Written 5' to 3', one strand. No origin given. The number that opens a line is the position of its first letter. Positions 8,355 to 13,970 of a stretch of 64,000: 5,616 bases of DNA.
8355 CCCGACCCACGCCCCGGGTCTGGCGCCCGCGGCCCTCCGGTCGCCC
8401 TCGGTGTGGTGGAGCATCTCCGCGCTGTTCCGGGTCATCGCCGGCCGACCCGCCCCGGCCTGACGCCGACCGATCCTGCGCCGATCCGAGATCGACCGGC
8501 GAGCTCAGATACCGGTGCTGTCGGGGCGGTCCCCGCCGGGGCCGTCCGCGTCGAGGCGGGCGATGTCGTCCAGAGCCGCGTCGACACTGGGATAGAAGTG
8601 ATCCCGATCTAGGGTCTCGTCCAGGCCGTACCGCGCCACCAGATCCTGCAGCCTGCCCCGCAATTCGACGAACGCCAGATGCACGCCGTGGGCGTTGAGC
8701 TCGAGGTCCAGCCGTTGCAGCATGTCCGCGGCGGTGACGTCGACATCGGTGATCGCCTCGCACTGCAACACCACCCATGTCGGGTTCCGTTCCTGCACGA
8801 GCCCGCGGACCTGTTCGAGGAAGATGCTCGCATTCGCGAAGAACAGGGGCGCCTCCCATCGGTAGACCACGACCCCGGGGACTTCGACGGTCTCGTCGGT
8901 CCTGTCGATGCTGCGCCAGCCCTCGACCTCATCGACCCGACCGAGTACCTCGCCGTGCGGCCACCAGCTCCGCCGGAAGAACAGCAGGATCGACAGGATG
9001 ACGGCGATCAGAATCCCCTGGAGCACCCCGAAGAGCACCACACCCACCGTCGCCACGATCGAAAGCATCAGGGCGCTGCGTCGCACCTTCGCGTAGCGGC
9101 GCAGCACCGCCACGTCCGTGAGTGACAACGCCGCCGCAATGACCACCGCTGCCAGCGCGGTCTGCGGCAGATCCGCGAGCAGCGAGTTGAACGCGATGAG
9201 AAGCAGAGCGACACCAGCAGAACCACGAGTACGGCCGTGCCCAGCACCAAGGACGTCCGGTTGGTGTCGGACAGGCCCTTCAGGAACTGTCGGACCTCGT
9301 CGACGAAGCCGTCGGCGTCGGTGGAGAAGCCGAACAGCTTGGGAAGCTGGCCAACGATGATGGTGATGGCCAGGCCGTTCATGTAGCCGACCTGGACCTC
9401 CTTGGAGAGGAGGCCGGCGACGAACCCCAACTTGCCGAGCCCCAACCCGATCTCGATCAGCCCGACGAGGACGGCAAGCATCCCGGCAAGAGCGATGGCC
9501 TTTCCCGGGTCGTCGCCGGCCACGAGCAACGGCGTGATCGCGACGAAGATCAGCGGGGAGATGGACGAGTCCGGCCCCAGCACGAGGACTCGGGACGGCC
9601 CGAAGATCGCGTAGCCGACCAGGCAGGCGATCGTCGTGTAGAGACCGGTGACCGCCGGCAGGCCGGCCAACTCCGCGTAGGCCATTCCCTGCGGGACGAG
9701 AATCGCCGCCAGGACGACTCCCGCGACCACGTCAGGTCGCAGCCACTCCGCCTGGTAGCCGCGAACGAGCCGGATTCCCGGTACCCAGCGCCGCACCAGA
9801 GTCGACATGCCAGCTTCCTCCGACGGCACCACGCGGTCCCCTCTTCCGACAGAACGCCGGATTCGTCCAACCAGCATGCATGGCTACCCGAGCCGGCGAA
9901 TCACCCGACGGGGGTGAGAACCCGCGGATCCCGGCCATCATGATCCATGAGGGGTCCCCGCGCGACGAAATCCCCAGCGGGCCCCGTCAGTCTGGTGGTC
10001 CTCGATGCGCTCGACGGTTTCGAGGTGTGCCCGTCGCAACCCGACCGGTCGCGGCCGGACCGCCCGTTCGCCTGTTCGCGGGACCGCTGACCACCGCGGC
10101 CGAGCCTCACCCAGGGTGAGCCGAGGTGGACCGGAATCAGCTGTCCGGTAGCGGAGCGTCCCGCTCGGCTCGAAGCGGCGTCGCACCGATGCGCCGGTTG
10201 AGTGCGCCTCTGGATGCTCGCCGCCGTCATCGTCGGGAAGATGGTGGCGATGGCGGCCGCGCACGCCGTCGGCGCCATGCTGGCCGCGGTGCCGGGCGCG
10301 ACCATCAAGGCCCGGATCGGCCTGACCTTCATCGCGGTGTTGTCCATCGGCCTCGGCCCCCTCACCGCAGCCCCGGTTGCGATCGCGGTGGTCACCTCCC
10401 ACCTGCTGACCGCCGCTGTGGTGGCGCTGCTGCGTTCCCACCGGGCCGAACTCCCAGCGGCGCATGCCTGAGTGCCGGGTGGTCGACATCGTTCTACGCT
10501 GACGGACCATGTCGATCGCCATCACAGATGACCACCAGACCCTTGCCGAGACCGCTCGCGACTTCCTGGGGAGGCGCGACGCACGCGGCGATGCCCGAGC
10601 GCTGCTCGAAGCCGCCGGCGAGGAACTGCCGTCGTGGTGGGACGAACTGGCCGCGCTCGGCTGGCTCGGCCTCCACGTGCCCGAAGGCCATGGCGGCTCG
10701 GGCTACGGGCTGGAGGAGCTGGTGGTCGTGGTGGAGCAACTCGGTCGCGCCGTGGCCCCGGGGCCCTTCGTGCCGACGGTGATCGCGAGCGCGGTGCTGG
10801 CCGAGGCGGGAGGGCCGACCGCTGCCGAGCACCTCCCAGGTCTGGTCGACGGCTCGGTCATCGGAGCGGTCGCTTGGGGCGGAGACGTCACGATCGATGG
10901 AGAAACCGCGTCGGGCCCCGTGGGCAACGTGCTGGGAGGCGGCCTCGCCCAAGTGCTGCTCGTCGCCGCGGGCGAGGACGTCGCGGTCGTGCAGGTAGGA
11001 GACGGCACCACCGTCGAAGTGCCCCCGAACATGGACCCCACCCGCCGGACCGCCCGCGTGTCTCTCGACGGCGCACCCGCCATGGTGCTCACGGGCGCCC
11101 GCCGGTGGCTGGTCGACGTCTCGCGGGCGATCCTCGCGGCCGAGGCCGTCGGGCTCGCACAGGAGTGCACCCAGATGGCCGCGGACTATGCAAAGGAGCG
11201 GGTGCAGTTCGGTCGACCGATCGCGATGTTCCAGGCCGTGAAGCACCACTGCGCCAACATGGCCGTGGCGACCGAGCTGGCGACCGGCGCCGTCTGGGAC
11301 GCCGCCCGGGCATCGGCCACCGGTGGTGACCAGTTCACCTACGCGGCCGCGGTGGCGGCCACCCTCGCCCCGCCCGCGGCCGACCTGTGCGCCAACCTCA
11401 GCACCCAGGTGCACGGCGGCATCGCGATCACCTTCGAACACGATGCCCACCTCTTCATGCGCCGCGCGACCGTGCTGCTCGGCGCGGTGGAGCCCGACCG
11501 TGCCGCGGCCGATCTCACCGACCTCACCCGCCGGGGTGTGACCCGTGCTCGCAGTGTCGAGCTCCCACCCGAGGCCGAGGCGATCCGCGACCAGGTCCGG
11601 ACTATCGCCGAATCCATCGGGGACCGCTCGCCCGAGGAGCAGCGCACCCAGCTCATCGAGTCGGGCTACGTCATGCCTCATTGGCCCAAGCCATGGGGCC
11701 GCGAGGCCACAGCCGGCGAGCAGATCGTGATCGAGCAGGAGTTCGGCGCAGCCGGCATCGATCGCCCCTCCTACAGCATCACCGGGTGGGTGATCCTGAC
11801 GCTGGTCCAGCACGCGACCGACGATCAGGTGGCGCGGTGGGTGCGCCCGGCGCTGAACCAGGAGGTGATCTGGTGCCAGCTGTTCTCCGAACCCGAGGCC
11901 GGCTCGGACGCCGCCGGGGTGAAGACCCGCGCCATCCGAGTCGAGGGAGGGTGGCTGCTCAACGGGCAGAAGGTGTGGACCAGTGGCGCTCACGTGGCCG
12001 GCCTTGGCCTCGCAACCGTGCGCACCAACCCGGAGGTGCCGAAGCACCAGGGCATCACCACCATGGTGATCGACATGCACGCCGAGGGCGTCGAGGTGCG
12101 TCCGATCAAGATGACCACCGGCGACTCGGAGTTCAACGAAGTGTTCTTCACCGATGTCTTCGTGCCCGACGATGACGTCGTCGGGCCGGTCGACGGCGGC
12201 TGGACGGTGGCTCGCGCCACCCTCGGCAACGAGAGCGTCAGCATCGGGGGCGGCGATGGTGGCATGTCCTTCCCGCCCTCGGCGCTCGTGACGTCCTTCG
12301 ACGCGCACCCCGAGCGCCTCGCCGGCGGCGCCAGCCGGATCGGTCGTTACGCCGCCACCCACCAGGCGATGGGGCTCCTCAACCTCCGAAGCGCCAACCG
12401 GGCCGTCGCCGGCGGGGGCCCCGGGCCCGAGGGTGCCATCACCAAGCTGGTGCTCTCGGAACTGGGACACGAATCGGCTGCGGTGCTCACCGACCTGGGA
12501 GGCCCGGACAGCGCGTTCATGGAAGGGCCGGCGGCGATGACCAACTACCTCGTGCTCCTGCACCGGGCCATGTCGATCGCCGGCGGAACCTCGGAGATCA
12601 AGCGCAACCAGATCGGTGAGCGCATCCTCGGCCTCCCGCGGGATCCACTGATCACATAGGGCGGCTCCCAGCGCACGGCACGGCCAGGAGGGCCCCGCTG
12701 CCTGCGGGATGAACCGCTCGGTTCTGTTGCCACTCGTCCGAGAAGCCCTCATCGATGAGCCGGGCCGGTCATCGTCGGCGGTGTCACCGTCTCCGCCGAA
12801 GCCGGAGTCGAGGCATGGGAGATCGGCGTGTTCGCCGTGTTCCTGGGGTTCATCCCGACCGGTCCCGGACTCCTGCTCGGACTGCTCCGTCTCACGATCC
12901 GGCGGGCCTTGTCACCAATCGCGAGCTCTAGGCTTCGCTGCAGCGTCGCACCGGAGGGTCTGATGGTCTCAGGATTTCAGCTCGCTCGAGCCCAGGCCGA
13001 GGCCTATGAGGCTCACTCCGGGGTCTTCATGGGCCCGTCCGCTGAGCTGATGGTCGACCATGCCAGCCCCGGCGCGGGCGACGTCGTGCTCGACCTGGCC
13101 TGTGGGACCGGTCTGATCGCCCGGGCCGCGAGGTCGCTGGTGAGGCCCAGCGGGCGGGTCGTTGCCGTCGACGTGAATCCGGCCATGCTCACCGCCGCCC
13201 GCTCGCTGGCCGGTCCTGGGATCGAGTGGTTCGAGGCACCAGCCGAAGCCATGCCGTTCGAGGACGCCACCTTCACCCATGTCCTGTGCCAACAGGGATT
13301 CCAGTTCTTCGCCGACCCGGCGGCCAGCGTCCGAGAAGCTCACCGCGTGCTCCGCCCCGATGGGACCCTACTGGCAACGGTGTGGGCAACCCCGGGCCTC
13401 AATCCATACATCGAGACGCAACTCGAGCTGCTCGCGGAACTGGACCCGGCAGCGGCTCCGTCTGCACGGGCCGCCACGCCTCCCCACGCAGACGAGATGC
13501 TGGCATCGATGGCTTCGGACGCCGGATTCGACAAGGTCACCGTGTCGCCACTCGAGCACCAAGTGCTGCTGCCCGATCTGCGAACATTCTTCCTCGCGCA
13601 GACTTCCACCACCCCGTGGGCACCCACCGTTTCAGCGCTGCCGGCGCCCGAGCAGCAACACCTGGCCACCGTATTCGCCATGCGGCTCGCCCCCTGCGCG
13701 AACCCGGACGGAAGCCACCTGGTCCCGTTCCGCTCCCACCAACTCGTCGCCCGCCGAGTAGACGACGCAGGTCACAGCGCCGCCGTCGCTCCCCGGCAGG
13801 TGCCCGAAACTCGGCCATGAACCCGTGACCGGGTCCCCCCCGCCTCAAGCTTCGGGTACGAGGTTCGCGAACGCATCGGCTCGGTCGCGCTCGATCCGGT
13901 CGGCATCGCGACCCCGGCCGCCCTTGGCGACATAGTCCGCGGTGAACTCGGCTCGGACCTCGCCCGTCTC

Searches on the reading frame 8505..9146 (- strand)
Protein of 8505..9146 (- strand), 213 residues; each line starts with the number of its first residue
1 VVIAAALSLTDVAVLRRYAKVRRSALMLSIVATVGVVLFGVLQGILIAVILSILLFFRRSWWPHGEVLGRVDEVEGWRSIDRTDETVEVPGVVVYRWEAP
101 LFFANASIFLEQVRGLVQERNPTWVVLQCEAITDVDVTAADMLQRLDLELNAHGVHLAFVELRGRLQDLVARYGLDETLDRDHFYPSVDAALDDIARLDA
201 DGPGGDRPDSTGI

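Call 10: search_protein_families(library=pfam, proteins=[window:8505-9146:-], max_evalue=0.01)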
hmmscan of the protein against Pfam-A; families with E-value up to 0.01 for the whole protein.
window:8505-9146:- (213 aa): 2 families
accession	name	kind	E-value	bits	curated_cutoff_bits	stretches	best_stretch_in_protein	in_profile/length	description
PF01740.26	STAS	-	5.8e-18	65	22.6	1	86-191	4-106/106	STAS domain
PF13466.11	STAS_2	-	2e-07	31.5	29.2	1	104-176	10-80/80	STAS domain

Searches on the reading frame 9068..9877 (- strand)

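Call 10: search_protein_families(library=pfam, proteins=[window:9068-9877:-], max_evalue=0.01)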
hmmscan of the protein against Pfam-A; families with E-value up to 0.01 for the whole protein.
window:9068-9877:- (269 aa): 1 family
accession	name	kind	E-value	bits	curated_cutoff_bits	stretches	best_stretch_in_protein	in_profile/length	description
PF00916.26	Sulfate_transp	-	8.5e-42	143.7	23.2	1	46-226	1-181/380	Sulfate permease family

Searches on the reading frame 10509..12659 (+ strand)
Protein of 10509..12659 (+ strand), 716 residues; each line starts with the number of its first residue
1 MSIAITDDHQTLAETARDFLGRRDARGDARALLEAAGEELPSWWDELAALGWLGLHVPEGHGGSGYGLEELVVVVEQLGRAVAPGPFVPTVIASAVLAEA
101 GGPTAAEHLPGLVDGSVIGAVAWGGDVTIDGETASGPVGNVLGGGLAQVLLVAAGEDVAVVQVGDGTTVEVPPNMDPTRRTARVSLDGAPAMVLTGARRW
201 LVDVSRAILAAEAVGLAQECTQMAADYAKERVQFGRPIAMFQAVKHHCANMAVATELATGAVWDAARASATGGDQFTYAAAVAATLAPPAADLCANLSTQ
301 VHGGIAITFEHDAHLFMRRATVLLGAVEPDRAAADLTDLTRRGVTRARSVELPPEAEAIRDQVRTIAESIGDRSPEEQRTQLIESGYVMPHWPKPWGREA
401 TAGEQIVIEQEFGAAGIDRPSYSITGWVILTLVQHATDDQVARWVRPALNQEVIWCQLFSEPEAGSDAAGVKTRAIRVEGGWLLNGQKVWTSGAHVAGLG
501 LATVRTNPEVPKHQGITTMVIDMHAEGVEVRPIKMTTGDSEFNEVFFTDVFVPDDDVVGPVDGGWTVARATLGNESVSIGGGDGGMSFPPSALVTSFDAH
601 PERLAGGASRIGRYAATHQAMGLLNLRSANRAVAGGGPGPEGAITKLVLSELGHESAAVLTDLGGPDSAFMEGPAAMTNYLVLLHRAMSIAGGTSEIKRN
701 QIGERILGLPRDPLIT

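Call 34: search_protein_families(library=pfam, proteins=[window:10509-12659:+], max_evalue=0.01)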
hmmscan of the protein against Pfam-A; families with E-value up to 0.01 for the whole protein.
window:10509-12659:+ (716 aa): 4 families
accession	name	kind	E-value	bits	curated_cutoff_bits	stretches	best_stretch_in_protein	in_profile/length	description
PF00441.29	Acyl-CoA_dh_1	-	1.9e-32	112.9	22.4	2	202-322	11-130/150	Acyl-CoA dehydrogenase, C-terminal domain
PF02771.21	Acyl-CoA_dh_N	-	3.6e-21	76.1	22.9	2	6-115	1-112/113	Acyl-CoA dehydrogenase, N-terminal domain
PF02770.24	Acyl-CoA_dh_M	-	2.5e-18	66.5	33.3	1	456-550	1-97/97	Acyl-CoA dehydrogenase, middle domain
PF08028.16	Acyl-CoA_dh_2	-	0.0012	19.6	22.7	1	208-308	2-111/134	Acyl-CoA dehydrogenase, C-terminal domain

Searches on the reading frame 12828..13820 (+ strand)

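Call 34: search_protein_families(library=pfam, proteins=[window:12828-13820:+], max_evalue=0.01)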
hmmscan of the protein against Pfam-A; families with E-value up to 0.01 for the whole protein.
window:12828-13820:+ (330 aa): 8 families
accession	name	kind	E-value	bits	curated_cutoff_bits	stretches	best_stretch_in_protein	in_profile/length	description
PF08241.18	Methyltransf_11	-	2e-22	80.1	21.2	1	88-182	1-94/95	Methyltransferase domain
PF13649.12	Methyltransf_25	-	1.5e-21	77.3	27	1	87-179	1-97/97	Methyltransferase domain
PF01209.24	Ubie_methyltran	-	1.4e-16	61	20.1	1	79-183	43-151/233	ubiE/COQ5 methyltransferase family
PF13847.12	Methyltransf_31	-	2.9e-14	53.4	27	1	84-184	4-110/145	Methyltransferase domain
PF08242.18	Methyltransf_12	-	6.3e-11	43.3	30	1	88-181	1-98/98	Methyltransferase domain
PF13489.12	Methyltransf_23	-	2.5e-07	31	27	1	82-237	21-162/164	Methyltransferase domain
PF05175.20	MTS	-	0.0002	21.5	23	1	71-133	19-81/170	Methyltransferase small domain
PF01728.25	FtsJ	-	0.0037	17.6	24.1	0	83-131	21-66/181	FtsJ-like methyltransferase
